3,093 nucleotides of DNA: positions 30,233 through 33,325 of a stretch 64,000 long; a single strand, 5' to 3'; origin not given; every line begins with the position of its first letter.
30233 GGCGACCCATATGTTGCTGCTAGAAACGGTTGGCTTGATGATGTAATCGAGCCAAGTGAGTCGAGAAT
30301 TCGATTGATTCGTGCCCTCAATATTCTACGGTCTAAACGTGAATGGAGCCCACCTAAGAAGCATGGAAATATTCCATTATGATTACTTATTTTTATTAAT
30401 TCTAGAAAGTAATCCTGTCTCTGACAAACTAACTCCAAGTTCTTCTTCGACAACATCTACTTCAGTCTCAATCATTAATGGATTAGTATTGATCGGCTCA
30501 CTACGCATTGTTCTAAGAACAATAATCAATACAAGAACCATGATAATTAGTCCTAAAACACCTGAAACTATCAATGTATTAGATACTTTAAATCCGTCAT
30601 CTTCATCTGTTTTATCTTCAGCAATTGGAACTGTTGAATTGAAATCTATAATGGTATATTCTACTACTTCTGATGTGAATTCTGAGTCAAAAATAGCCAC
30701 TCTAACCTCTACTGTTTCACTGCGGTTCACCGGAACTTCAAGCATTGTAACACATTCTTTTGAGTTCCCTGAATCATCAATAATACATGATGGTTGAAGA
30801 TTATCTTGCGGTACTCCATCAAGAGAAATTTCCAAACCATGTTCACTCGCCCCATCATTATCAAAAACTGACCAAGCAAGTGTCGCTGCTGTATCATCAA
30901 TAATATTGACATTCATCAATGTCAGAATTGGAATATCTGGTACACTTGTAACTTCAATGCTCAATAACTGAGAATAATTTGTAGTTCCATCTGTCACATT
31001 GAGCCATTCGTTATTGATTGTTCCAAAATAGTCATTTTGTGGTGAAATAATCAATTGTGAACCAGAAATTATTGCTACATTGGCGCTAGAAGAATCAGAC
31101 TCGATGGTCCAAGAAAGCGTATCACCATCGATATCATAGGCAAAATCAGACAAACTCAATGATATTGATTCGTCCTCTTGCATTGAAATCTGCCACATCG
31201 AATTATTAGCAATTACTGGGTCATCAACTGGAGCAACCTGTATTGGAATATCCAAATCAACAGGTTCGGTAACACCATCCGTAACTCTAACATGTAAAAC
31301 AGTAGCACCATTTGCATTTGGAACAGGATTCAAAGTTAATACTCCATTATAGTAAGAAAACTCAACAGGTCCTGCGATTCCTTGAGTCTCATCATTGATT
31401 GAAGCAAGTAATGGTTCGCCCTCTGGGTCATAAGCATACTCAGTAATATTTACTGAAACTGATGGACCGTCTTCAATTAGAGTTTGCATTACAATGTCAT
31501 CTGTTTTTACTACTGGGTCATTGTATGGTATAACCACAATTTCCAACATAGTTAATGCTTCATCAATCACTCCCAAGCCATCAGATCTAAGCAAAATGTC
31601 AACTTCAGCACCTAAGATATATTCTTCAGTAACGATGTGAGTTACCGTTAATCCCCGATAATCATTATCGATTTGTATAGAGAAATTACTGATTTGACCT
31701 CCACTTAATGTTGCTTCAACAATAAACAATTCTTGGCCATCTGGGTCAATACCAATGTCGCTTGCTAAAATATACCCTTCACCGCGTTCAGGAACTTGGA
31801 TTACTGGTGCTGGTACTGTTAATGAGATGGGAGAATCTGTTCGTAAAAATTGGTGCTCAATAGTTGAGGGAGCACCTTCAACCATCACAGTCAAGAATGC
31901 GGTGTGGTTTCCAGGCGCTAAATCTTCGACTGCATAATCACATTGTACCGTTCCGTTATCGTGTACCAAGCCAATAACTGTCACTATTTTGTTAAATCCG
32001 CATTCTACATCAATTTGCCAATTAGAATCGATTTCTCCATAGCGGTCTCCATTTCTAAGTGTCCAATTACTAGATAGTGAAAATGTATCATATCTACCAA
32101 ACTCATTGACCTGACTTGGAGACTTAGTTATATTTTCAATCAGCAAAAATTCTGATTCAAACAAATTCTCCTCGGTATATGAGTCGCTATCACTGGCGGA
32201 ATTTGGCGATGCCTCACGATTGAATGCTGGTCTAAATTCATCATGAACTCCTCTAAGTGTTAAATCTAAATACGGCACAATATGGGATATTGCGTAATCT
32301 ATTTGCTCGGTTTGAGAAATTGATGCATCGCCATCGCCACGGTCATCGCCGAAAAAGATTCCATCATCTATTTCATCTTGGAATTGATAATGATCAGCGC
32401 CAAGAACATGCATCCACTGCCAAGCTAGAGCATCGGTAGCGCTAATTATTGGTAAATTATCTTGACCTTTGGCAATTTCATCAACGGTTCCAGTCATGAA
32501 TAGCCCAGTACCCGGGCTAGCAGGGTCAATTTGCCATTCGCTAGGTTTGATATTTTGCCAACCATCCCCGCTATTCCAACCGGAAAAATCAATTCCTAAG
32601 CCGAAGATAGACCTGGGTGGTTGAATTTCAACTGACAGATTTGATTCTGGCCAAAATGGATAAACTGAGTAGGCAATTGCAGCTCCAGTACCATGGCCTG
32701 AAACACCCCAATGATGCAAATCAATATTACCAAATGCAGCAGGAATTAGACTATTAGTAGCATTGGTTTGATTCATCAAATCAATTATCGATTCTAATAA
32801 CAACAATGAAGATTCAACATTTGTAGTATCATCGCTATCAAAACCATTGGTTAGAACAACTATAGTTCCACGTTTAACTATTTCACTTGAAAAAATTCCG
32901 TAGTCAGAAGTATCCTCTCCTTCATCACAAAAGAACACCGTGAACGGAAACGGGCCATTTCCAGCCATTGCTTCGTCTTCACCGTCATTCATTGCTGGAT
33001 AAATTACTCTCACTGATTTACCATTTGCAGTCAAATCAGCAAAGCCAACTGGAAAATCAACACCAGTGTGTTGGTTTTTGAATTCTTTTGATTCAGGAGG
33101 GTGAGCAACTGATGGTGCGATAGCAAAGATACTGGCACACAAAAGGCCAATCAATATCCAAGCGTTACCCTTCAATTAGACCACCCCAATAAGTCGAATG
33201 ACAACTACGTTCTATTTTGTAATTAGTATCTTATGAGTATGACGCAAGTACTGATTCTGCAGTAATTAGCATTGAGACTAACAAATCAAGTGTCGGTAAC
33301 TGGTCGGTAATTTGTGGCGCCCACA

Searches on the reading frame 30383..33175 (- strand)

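Call 16: search_protein_families(library=pfam, proteins=[window:30383-33175:-], max_evalue=0.001)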
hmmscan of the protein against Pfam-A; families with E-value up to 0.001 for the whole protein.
window:30383-33175:- (930 aa): 3 families
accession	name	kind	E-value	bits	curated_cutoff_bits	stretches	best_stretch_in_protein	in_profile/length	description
PF17963.7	Big_9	-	8.1e-09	36.7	23.6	1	651-733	2-80/89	Bacterial Ig domain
PF17803.7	Cadherin_4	-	1.2e-08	35.8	25.1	1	645-700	5-61/71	Bacterial cadherin-like domain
PF17892.7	Cadherin_5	-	8.9e-08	32.3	26.5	1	652-736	4-91/98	Cadherin-like domain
